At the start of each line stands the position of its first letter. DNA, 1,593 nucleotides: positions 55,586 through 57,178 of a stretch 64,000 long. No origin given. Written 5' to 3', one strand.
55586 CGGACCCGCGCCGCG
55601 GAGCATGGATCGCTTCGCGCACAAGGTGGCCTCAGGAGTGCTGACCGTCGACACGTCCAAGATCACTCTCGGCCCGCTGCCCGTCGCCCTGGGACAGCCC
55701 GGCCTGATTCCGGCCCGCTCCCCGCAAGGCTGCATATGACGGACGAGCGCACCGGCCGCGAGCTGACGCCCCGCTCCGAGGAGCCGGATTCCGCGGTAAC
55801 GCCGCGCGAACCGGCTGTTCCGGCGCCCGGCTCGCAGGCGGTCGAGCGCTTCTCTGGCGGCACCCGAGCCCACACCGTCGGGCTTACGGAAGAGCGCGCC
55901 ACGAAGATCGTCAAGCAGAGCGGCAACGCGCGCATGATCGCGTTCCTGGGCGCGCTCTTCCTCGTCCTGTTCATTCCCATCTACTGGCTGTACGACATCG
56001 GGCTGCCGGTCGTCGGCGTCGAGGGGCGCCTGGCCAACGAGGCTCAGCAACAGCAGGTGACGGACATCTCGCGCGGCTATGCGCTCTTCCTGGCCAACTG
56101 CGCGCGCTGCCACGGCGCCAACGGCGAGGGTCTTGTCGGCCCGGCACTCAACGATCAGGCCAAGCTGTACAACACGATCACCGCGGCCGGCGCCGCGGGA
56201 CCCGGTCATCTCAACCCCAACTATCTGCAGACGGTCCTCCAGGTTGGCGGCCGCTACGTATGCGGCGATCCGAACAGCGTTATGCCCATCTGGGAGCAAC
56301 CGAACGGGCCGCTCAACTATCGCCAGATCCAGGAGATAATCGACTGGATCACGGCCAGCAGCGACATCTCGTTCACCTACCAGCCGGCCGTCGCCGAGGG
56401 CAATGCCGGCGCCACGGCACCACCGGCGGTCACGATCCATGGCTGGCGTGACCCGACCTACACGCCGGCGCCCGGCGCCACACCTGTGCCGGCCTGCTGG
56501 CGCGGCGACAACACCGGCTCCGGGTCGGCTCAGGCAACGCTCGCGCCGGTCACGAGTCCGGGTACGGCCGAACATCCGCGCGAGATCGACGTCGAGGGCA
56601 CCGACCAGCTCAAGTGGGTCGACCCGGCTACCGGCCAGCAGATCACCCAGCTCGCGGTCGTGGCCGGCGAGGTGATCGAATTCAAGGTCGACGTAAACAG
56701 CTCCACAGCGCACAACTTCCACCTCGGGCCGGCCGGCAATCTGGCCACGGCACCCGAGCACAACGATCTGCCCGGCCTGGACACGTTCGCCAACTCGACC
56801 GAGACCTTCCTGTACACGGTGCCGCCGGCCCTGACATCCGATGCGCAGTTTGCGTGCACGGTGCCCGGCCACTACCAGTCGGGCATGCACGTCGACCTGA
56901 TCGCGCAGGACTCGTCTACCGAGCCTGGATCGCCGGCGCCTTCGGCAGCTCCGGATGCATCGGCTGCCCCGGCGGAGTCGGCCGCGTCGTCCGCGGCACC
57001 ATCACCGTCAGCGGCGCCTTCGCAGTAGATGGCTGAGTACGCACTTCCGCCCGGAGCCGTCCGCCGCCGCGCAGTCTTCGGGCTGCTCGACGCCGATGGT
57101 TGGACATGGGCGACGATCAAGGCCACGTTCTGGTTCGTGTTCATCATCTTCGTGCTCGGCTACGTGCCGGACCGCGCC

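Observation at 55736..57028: Single polypeptide fusing a monohaem cytochrome c to an auracyanin-like blue-copper domain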

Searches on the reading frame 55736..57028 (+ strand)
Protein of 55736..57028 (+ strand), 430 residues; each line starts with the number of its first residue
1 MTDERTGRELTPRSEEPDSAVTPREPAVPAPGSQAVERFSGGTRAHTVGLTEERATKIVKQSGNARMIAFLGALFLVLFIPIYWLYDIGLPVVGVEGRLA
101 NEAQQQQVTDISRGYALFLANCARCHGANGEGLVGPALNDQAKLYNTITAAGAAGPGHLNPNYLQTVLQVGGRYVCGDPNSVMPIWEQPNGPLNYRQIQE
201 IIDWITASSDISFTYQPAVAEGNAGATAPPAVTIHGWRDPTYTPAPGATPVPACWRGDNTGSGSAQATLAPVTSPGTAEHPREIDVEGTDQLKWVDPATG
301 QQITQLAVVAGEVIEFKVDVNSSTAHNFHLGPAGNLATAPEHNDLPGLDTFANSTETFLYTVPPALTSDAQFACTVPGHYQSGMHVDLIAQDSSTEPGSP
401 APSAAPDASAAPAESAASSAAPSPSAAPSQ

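Call 3: search_protein_families(library=pfam, proteins=[window:55736-57028:+], max_evalue=0.01)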
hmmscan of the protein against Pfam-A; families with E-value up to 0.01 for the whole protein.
window:55736-57028:+ (430 aa): 3 families
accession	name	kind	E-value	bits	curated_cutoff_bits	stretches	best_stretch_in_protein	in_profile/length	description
PF00034.26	Cytochrom_C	-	1.9e-06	29.5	21.3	1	112-147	2-39/90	Cytochrome c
PF13442.11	Cytochrome_CBB3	-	4.3e-06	27.4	27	1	110-150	2-39/68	Cytochrome C oxidase, cbb3-type, subunit III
PF06525.17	SoxE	-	0.0069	16.3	21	0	371-397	119-145/149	Sulfocyanin (SoxE) domain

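Call 4: search_protein_families(library=ncbifam, proteins=[window:55736-57028:+], max_evalue=0.01)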
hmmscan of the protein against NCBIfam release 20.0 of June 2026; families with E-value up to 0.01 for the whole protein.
window:55736-57028:+ (430 aa): 8 families
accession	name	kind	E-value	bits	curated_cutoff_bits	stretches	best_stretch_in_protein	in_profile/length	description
TIGR03872.1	cytochrome_MoxG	equivalog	4.8e-07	30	147.8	1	106-147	39-80/133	cytochrome c(L), periplasmic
NF050122.1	bc1_QcrC_actin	exception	5.1e-06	26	200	1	95-137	25-68/253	cytochrome bc1 complex diheme cytochrome c subunit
TIGR00782.1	ccoP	equivalog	9.8e-06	25.1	179.95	1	105-146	102-143/285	cytochrome-c oxidase, cbb3-type subunit III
NF051440.1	CuResCopIPSEAE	equivalog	2.1e-05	24.4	280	1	367-388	155-176/180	copper-resistant cuproprotein CopI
NF011054.0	PRK14486.1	equivalog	2.7e-05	23.8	447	1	102-143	206-247/294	putative bifunctional cbb3-type cytochrome c oxidase subunit II/cytochrome c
NF045773.1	cytochro_C550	exception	5.6e-05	23.1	125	1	102-142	37-80/118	cytochrome c550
NF045774.1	cytochro_C551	exception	6.1e-05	22.9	118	1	103-140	31-68/110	cytochrome c551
TIGR04485.1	thiosulf_SoxX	equivalog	0.00018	22.1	61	1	120-206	3-76/78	sulfur oxidation c-type cytochrome SoxX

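Call 5: find_homologous_proteins(query=window:55736-57025:+, max_evalue=0.001)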
Query window:55736-57025:+ (430 aa): 1949 proteins with E <= 0.001 among 8000 candidates; the best 120 are listed.
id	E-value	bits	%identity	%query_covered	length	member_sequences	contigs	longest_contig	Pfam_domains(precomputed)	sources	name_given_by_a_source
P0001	5.1e-287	970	100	100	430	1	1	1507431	PF13442.12,PF00034.27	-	-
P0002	1.3e-212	725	78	91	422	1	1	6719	PF13442.12,PF00034.27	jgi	jgi:mono/diheme cytochrome c family protein/uncharacterized cupredoxin-like copper-binding protein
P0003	5.5e-208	710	77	91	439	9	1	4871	PF13442.12,PF00034.27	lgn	-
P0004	5.7e-208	710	75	96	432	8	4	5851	PF13442.12,PF00034.27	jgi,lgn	jgi:mono/diheme cytochrome c family protein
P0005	9.3e-208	709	75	91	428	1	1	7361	PF13442.12,PF00034.27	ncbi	-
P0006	1.7e-206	705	75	94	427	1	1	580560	PF13442.12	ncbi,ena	-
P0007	6.5e-202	690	75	90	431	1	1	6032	PF13442.12,PF00034.27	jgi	jgi:Cytochrome C oxidase, cbb3-type, subunit III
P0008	1.2e-200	685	74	92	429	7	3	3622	PF13442.12,PF00034.27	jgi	jgi:mono/diheme cytochrome c family protein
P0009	6.4e-197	673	73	91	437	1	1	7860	PF13442.12,PF00034.27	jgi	-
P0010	3.8e-195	667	73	91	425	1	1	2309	PF13442.12,PF00034.27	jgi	jgi:mono/diheme cytochrome c family protein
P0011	4.5e-195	667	71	91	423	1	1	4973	PF13442.12,PF00034.27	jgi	jgi:mono/diheme cytochrome c family protein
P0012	7.2e-195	666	74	91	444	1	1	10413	-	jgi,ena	-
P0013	8.9e-193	659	71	91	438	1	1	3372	PF13442.12,PF00034.27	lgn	-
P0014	6.8e-192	657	70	97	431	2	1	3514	PF13442.12,PF00034.27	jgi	jgi:mono/diheme cytochrome c family protein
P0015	1.2e-190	653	72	91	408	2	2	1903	PF13442.12,PF00034.27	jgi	-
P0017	1.9e-187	642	71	91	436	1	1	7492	PF13442.12,PF00034.27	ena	-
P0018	1.0e-185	636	70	97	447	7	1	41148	PF13442.12,PF00034.27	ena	-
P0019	1.0e-182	626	69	91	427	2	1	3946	PF13442.12,PF00034.27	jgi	jgi:mono/diheme cytochrome c family protein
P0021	1.6e-172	593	66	91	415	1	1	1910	PF13442.12,PF00034.27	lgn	-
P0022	1.2e-171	590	64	90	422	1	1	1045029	PF00127.27,PF13442.12,PF00034.27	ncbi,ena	-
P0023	1.1e-170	587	63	94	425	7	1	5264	PF13442.12,PF00034.27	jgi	jgi:mono/diheme cytochrome c family protein/uncharacterized cupredoxin-like copper-binding protein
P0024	4.3e-170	585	63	96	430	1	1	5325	PF13442.12,PF00034.27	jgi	jgi:mono/diheme cytochrome c family protein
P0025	4.5e-170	585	65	91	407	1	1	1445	PF13442.12,PF00034.27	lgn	-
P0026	2.3e-169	582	64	90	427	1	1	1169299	PF13442.12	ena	-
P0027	3.8e-168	578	64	92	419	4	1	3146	PF13442.12,PF00034.27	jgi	jgi:mono/diheme cytochrome c family protein/uncharacterized cupredoxin-like copper-binding protein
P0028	6.9e-168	577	64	96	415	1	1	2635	PF13442.12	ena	-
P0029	1.5e-167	576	66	91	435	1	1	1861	PF13442.12,PF00034.27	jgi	jgi:mono/diheme cytochrome c family protein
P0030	3.5e-166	572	62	100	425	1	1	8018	PF13442.12,PF00034.27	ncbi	-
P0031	1.4e-165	570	62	91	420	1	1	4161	PF13442.12,PF00034.27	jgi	jgi:mono/diheme cytochrome c family protein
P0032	1.9e-165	569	61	94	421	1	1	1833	PF13442.12,PF00034.27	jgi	-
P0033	6.0e-165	568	63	95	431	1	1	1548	PF13442.12,PF00034.27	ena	-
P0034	7.5e-165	567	60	100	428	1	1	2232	PF13442.12,PF00034.27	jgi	jgi:mono/diheme cytochrome c family protein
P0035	7.9e-165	567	63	90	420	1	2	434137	PF13442.12,PF00034.27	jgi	jgi:mono/diheme cytochrome c family protein/uncharacterized cupredoxin-like copper-binding protein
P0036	1.4e-164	567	63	96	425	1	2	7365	PF13442.12,PF00034.27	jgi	jgi:mono/diheme cytochrome c family protein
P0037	2.2e-164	566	62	99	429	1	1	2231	PF13442.12,PF00034.27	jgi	jgi:mono/diheme cytochrome c family protein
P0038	1.7e-163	563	60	100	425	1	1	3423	PF13442.12,PF00034.27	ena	-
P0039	3.2e-163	562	62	94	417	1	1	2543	PF13442.12,PF00034.27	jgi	jgi:mono/diheme cytochrome c family protein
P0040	2.2e-162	559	62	94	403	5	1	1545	PF00127.27,PF13442.12,PF00034.27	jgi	jgi:mono/diheme cytochrome c family protein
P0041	8.5e-162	557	64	90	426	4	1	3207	PF13442.12,PF00034.27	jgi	jgi:mono/diheme cytochrome c family protein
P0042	2.6e-161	556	60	99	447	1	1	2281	PF13442.12,PF00034.27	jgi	jgi:mono/diheme cytochrome c family protein/uncharacterized cupredoxin-like copper-binding protein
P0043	4.7e-161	555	61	98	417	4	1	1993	PF13442.12,PF00034.27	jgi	-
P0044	5.3e-161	555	59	100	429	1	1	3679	PF13442.12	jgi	jgi:mono/diheme cytochrome c family protein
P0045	5.8e-161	555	61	97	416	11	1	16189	PF13442.12,PF00034.27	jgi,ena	jgi:mono/diheme cytochrome c family protein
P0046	1.1e-160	554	61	100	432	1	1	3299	PF13442.12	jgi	jgi:mono/diheme cytochrome c family protein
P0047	1.4e-160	553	59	100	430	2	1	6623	PF13442.12,PF00034.27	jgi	-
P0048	1.6e-160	553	63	92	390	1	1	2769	PF00127.27,PF13442.12,PF00034.27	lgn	-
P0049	2.2e-160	553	62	94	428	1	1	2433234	PF13442.12,PF00034.27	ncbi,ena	-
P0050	6.0e-160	551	62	88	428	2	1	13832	PF13442.12,PF00034.27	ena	-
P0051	1.1e-159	550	61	100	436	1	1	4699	PF13442.12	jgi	jgi:mono/diheme cytochrome c family protein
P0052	1.4e-159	550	61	95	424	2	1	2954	PF13442.12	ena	-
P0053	1.6e-159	550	61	99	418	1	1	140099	PF13442.12,PF00034.27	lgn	-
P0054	2.2e-159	549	63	91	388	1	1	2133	PF13442.12,PF00034.27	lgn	-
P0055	2.7e-159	549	63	91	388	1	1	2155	PF13442.12,PF00034.27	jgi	-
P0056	3.7e-159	549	60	93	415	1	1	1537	PF13442.12,PF00034.27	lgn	-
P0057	9.3e-159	547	62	95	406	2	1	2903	PF13442.12,PF00034.27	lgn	-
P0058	1.0e-158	547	61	91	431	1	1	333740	PF13442.12,PF00034.27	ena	-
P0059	2.0e-158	546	60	94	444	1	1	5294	PF13442.12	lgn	-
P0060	2.0e-158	546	59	100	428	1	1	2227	PF13442.12,PF00034.27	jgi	jgi:mono/diheme cytochrome c family protein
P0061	2.3e-158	546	59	100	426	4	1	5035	PF13442.12,PF00034.27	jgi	-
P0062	2.4e-158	546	58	100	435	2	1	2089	PF13442.12,PF00034.27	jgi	jgi:mono/diheme cytochrome c family protein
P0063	3.5e-158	546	60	100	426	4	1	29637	PF13442.12,PF00034.27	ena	-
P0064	4.2e-158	545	62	91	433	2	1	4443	PF13442.12,PF00034.27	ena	-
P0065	4.3e-158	545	58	96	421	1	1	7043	PF13442.12,PF00034.27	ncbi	ncbi:MAG: c-type cytochrome [Candidatus Limnocylindrales bacterium]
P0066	4.5e-158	545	60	99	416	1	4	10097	PF13442.12,PF00034.27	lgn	-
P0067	5.0e-158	545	59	100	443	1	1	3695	PF13442.12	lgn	-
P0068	5.1e-158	545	60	100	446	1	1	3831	PF13442.12,PF00034.27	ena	-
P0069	5.7e-158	545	60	100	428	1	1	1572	PF13442.12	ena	-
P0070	6.7e-158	545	58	100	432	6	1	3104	PF13442.12,PF00034.27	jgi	-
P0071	7.7e-158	544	60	96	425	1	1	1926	PF13442.12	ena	-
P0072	1.1e-157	544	64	88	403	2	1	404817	PF00127.27,PF13442.12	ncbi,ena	-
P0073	5.4e-157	542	58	98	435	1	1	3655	PF13442.12,PF00034.27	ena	-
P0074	6.6e-157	541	59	95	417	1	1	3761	PF13442.12,PF00034.27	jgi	jgi:mono/diheme cytochrome c family protein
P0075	1.0e-156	541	62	91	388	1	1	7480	PF13442.12,PF00034.27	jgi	jgi:mono/diheme cytochrome c family protein/uncharacterized cupredoxin-like copper-binding protein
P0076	4.3e-156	539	61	90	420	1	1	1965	PF13442.12,PF00034.27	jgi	jgi:mono/diheme cytochrome c family protein/uncharacterized cupredoxin-like copper-binding protein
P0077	5.2e-156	538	58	97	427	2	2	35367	PF13442.12,PF00034.27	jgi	jgi:mono/diheme cytochrome c family protein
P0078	1.1e-155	537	58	100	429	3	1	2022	PF00127.27,PF13442.12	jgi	jgi:mono/diheme cytochrome c family protein/uncharacterized cupredoxin-like copper-binding protein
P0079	1.3e-155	537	61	91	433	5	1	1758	PF13442.12,PF00034.27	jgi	jgi:mono/diheme cytochrome c family protein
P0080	1.3e-155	537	63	91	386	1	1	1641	PF13442.12,PF00034.27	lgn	-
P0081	3.5e-155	536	61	91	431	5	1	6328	PF13442.12,PF00034.27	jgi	jgi:mono/diheme cytochrome c family protein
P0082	5.2e-155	535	60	94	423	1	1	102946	PF13442.12,PF00034.27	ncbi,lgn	ncbi:MAG: c-type cytochrome [Chloroflexota bacterium]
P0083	1.2e-154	534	63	89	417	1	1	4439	PF13442.12,PF00034.27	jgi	jgi:mono/diheme cytochrome c family protein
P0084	2.4e-154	533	59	93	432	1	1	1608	PF13442.12,PF00034.27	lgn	-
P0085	2.8e-154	533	58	98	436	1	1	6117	PF13442.12,PF00034.27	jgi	jgi:mono/diheme cytochrome c family protein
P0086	3.7e-153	529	58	96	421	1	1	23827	PF13442.12,PF00034.27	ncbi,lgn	ncbi:hypothetical protein BH24CHL5_BH24CHL5_03850 [soil metagenome]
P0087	4.8e-153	529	61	91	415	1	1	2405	PF13442.12,PF00034.27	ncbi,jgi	jgi:mono/diheme cytochrome c family protein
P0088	5.2e-153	528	63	88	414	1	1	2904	PF00127.27,PF13442.12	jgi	jgi:mono/diheme cytochrome c family protein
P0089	5.7e-153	528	57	100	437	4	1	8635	PF13442.12,PF00034.27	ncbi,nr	ncbi:MAG TPA: c-type cytochrome [Candidatus Limnocylindrales bacterium]|nr:c-type cytochrome [Candid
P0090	6.5e-153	528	61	91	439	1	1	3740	PF13442.12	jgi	jgi:mono/diheme cytochrome c family protein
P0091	7.5e-153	528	59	100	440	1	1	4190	PF13442.12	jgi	jgi:mono/diheme cytochrome c family protein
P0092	1.8e-152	527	58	100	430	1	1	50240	PF13442.12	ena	-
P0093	2.8e-152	526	61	91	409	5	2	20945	PF13442.12,PF00034.27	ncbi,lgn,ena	-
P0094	3.1e-152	526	61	90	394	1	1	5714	PF00127.27,PF13442.12,PF00034.27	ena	-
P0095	4.4e-152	525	61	91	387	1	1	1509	PF13442.12,PF00034.27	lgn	-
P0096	6.5e-152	525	57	100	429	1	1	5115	PF13442.12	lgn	-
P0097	1.5e-151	524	57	100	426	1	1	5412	PF13442.12,PF00034.27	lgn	-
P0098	2.0e-151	523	60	89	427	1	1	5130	PF13442.12,PF00034.27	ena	-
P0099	3.5e-151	522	56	98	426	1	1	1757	PF13442.12,PF00034.27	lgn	-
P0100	2.6e-150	520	58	100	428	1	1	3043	PF13442.12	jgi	jgi:mono/diheme cytochrome c family protein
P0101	5.9e-150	518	57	96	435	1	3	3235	PF13442.12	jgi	jgi:mono/diheme cytochrome c family protein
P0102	7.6e-150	518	61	91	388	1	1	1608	PF13442.12,PF00034.27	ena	-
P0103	9.8e-150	518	57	100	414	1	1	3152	PF13442.12,PF00034.27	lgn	-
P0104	1.1e-149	517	57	94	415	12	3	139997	PF13442.12,PF00034.27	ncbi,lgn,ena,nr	ncbi:MAG TPA: c-type cytochrome [Candidatus Limnocylindrales bacterium]|nr:c-type cytochrome [Candid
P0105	1.7e-149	517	57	100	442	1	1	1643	PF13442.12,PF00034.27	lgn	-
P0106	3.0e-149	516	60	91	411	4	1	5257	PF13442.12,PF00034.27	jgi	-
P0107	3.2e-149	516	59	89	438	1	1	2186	PF13442.12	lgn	-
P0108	3.9e-149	516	57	94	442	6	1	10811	PF13442.12,PF00034.27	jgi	-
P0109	4.9e-149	515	59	94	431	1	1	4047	PF13442.12,PF00034.27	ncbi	-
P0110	5.6e-149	515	60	94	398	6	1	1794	PF13442.12,PF00034.27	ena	-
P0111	1.8e-148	514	60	94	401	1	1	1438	PF13442.12,PF00034.27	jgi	jgi:mono/diheme cytochrome c family protein/uncharacterized cupredoxin-like copper-binding protein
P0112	2.0e-148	513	60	91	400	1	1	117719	PF13442.12,PF00034.27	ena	-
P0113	2.4e-148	513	59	93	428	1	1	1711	PF13442.12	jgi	jgi:mono/diheme cytochrome c family protein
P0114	3.1e-148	513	56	100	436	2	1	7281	PF13442.12,PF00034.27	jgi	-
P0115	7.1e-148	512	60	90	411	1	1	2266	PF13442.12,PF00034.27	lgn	-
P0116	1.0e-147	511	59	90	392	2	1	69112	PF13442.12,PF00034.27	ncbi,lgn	ncbi:hypothetical protein BH23CHL7_BH23CHL7_15050 [soil metagenome]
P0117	1.6e-147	510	56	96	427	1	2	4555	PF13442.12,PF00034.27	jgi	jgi:mono/diheme cytochrome c family protein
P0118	1.8e-147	510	62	84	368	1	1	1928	PF13442.12,PF00034.27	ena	-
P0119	2.2e-147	510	58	91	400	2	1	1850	PF13442.12,PF00034.27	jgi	jgi:mono/diheme cytochrome c family protein/uncharacterized cupredoxin-like copper-binding protein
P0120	2.7e-147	510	61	91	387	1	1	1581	PF13442.12,PF00034.27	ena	-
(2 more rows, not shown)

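Call 9: search_solved_structures(query=A1, max_evalue=1, show_alignments=3)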
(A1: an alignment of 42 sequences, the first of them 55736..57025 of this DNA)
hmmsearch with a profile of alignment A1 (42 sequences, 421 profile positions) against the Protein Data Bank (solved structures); distinct sequences matched with E-value up to 1: 86 (the best 60 are shown).
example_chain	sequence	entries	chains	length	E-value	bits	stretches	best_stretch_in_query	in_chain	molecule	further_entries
2aan_A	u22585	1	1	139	1.4e-05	27.3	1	301-385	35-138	auracyanin A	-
3mk7_C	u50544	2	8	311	1.4e-05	27.2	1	95-142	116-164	Cytochrome c oxidase, cbb3-type, subunit P | Cbb3-type cytochrome c oxidase subunit CcoP1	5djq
7w2j_C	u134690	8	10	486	1.5e-05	27.1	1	103-207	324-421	Fructose dehydrogenase cytochrome subunit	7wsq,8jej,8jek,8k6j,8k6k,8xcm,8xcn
2d0w_A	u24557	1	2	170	2.6e-05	26.3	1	112-147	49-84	cytochrome cL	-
7q21_C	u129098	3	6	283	0.00018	23.6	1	107-133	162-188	Cytochrome bc1 complex cytochrome c subunit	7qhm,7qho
6hwh_M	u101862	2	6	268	0.00018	23.6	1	109-133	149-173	Cytochrome bc1 complex cytochrome c subunit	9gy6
8ovc_O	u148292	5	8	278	0.0002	23.4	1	109-133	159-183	Cytochrome bc1 complex cytochrome c subunit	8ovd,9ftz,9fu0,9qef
6adq_C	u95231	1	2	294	0.00024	23.2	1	109-133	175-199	Cytochrome bc1 complex cytochrome c subunit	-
6xkw_p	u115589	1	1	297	0.00056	21.9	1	113-161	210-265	Cbb3-type cytochrome c oxidase subunit CcoP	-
8snh_G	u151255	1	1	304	0.00059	21.9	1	109-133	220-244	Cbb3-type cytochrome c oxidase subunit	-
7c90_A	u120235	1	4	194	0.00066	21.7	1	111-145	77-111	Cytochrome c, mono-and diheme variant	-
7rh5_O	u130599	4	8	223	0.00067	21.7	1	109-133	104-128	Cytochrome bc1 complex cytochrome c subunit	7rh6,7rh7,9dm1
8smr_G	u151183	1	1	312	0.00071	21.6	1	110-140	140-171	Cbb3-type cytochrome c oxidase subunit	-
2c8s_A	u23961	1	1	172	0.0009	21.3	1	111-149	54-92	CYTOCHROME C-L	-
1w2l_A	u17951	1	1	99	0.0012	20.8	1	121-206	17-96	CYTOCHROME OXIDASE SUBUNIT II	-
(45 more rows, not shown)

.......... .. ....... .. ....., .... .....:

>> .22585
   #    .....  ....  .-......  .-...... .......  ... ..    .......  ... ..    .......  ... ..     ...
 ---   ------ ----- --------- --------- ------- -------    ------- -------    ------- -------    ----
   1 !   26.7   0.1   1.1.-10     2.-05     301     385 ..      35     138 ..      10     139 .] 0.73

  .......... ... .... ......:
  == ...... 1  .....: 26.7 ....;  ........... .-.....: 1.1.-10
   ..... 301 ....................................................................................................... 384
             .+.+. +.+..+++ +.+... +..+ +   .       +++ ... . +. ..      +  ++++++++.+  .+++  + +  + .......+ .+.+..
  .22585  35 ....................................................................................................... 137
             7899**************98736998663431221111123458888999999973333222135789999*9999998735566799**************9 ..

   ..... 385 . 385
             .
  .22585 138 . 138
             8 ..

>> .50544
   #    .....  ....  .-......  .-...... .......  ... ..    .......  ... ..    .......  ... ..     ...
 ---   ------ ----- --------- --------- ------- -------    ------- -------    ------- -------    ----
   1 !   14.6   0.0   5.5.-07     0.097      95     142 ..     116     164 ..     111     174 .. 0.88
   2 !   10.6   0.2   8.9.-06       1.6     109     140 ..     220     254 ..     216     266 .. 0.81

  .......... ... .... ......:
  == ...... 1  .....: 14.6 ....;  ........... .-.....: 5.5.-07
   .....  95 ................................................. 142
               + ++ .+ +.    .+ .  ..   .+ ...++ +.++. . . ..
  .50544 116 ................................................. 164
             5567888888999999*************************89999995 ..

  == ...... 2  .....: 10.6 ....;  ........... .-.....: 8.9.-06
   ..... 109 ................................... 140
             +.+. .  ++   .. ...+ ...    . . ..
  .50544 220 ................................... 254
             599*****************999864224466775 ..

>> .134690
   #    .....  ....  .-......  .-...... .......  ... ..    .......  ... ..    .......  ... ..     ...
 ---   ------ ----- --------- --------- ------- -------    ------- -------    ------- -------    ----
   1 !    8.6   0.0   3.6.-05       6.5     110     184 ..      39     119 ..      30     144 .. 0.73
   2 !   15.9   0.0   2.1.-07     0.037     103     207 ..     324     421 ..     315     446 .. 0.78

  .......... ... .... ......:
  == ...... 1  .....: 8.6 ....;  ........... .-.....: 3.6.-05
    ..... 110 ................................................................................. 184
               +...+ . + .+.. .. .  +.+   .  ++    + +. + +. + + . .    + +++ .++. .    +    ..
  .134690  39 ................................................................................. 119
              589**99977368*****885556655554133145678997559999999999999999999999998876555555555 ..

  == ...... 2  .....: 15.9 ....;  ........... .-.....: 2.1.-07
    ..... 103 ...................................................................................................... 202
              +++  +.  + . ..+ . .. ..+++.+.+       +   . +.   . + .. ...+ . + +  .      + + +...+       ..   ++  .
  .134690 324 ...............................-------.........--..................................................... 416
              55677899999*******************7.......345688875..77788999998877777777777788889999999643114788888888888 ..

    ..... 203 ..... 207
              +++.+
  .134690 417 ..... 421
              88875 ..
